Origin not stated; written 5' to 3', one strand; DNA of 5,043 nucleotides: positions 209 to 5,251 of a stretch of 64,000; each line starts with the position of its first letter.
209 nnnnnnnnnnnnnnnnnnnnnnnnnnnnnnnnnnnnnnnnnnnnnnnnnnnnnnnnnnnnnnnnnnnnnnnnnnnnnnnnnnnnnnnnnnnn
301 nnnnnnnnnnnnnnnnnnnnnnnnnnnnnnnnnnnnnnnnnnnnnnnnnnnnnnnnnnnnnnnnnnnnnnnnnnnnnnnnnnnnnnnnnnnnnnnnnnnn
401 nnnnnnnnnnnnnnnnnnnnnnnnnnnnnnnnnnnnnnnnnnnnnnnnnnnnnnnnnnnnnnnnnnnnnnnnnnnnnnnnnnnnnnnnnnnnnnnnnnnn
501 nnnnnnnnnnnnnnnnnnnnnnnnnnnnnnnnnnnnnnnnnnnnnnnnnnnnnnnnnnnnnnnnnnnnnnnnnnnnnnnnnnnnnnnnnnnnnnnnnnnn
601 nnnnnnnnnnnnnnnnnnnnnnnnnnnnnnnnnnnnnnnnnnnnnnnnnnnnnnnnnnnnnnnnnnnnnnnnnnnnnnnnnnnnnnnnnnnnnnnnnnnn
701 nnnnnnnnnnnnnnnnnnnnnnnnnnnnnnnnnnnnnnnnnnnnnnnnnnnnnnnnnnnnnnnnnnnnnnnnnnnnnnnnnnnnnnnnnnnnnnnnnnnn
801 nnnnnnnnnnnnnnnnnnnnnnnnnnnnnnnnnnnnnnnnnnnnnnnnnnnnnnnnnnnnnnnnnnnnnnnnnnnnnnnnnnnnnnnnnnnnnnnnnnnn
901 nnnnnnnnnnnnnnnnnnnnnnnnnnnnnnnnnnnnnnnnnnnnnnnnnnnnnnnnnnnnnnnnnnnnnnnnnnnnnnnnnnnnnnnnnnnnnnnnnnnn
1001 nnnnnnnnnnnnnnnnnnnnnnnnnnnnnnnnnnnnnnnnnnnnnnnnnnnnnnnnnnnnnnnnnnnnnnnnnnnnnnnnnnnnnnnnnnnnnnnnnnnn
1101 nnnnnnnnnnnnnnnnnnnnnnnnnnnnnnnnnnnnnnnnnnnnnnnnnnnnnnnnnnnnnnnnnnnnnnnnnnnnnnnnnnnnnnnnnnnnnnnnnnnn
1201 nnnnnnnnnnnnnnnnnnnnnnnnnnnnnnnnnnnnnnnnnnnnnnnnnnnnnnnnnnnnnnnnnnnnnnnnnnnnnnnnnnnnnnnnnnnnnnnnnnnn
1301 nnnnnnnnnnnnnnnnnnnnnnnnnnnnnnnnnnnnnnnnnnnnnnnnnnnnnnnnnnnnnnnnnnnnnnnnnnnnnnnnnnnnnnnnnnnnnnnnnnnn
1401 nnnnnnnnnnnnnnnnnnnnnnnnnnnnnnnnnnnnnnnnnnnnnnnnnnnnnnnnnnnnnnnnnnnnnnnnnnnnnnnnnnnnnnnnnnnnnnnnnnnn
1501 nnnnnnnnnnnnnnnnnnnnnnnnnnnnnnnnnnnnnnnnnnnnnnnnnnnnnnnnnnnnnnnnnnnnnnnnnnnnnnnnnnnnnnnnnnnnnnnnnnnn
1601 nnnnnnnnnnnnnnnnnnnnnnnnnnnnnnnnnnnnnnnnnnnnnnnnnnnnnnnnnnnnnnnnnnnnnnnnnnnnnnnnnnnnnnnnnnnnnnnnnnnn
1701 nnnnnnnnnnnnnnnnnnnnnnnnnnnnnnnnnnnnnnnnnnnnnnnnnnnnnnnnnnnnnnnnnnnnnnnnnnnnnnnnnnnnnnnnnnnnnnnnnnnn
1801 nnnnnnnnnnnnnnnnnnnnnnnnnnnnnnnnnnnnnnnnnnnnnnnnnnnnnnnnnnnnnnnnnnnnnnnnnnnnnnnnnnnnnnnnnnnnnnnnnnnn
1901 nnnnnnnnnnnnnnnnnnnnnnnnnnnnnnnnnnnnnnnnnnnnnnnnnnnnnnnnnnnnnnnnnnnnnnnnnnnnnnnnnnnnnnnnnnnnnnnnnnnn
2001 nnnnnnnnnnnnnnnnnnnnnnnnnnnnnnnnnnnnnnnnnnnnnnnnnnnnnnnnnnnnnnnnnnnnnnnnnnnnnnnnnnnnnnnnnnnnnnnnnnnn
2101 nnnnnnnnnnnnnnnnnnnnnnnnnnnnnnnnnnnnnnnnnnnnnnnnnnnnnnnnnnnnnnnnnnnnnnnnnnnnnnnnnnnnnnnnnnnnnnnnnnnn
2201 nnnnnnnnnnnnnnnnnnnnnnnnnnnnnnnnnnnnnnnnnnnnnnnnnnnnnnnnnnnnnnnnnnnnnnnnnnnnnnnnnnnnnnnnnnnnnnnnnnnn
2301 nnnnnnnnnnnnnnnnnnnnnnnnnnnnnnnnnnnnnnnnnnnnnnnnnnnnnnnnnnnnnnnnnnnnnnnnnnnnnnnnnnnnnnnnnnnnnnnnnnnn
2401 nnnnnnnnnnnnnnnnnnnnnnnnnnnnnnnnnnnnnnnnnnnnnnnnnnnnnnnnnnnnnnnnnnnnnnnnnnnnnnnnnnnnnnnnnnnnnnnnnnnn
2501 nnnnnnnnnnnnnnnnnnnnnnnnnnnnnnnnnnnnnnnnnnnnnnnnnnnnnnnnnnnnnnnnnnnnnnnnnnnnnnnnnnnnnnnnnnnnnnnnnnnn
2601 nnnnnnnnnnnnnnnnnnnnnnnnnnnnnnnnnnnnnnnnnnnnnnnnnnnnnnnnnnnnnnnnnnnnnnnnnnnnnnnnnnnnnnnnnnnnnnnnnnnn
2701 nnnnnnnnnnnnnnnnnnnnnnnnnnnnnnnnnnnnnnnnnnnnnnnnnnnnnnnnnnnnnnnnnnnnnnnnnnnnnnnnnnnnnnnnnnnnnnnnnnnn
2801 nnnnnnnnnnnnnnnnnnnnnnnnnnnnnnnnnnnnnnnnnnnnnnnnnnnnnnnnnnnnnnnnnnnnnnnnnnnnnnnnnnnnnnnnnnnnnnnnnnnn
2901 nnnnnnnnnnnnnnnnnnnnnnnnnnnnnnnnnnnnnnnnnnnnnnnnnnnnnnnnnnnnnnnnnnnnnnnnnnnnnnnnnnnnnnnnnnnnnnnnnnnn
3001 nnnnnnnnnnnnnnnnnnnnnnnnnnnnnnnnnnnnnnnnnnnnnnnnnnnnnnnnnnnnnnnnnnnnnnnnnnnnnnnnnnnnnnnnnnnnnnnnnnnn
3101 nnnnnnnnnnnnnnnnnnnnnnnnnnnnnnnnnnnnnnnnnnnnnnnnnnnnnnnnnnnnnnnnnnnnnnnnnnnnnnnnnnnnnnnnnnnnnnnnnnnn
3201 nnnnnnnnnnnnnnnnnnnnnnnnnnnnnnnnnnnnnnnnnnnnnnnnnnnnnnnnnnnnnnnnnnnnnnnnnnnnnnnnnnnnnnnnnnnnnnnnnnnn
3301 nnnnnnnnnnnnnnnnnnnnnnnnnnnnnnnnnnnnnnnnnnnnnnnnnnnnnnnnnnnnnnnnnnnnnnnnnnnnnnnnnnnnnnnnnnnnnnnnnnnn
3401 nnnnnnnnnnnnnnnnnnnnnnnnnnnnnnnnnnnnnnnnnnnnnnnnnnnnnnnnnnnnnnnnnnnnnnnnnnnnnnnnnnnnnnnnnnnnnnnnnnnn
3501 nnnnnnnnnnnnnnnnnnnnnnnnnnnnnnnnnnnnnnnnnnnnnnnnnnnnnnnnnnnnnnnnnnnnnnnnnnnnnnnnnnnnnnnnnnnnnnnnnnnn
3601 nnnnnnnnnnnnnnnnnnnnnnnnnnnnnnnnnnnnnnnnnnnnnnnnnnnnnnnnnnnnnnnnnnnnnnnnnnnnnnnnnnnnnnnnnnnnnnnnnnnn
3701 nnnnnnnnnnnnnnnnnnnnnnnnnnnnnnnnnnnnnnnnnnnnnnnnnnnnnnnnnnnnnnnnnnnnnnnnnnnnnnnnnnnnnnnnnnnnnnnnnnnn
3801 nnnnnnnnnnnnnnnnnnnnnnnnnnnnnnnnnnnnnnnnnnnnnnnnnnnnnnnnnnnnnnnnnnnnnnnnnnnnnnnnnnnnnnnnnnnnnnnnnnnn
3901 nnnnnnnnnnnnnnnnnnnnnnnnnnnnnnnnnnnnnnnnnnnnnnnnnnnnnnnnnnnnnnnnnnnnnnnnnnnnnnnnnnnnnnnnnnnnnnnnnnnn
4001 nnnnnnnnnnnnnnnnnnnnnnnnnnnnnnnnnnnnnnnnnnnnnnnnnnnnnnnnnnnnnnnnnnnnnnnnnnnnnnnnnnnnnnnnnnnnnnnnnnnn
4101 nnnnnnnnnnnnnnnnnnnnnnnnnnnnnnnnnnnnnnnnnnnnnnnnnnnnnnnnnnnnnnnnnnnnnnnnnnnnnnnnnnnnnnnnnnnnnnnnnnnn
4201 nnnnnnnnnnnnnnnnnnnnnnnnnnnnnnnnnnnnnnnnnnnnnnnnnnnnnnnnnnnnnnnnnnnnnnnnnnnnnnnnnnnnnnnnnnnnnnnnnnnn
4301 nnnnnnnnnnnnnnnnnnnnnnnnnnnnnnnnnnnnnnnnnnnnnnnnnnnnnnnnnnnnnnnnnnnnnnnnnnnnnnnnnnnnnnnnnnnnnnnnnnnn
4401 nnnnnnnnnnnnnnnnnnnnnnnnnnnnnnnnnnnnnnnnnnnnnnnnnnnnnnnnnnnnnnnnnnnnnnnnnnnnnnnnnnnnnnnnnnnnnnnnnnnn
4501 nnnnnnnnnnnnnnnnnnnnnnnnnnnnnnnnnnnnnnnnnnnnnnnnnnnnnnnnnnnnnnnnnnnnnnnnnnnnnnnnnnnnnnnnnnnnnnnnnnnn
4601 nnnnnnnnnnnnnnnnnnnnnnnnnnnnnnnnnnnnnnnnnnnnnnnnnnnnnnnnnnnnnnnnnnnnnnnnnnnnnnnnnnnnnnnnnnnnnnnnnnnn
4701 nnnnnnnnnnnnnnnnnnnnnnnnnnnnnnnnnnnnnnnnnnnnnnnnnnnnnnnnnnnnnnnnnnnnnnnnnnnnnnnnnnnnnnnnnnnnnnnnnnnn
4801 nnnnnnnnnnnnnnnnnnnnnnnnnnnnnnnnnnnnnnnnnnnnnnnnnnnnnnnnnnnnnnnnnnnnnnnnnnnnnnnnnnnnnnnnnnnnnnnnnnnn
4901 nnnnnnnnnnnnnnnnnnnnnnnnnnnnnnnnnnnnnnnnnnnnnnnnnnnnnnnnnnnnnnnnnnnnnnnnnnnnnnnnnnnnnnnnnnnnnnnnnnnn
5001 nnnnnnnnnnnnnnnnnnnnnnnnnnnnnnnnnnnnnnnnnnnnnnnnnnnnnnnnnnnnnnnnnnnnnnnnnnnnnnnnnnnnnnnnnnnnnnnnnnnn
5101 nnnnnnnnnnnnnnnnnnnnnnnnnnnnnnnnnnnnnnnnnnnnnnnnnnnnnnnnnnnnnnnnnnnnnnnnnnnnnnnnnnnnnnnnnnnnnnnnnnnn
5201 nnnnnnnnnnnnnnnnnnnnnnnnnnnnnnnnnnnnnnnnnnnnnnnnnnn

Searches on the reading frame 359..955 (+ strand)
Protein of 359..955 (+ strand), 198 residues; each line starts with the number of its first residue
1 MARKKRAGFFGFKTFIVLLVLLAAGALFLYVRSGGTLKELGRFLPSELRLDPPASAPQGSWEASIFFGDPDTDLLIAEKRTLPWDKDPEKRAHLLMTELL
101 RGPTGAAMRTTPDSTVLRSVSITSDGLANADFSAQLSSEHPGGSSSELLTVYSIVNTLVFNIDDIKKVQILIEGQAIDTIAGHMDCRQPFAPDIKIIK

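Call 75: search_protein_families(library=pfam, proteins=[window:359-955:+], max_evalue=0.001)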
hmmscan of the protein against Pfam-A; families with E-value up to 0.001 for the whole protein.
window:359-955:+ (198 aa): 1 family
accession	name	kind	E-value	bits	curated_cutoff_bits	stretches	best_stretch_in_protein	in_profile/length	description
PF10646.14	Germane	-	3e-19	70.2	23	1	65-177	2-116/117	Sporulation and spore germination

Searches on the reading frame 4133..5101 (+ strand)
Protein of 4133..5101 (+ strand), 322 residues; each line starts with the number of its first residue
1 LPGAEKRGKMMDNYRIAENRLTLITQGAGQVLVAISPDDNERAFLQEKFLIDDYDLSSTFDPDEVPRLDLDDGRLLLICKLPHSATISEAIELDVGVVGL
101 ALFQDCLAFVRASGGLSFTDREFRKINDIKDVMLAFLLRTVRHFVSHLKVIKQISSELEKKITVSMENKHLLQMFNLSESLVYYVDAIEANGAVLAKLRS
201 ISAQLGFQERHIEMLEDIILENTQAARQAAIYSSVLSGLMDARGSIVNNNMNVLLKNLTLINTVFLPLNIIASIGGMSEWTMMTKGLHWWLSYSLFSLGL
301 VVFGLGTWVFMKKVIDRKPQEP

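Call 39: search_protein_families(library=pfam, proteins=[window:4133-5101:+], max_evalue=0.001)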
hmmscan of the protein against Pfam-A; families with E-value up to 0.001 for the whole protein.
window:4133-5101:+ (322 aa): 1 family
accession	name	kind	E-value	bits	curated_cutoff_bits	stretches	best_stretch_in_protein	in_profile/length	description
PF01544.23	CorA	-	1.6e-25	90.5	27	1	35-313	10-292/292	CorA-like Mg2+ transporter protein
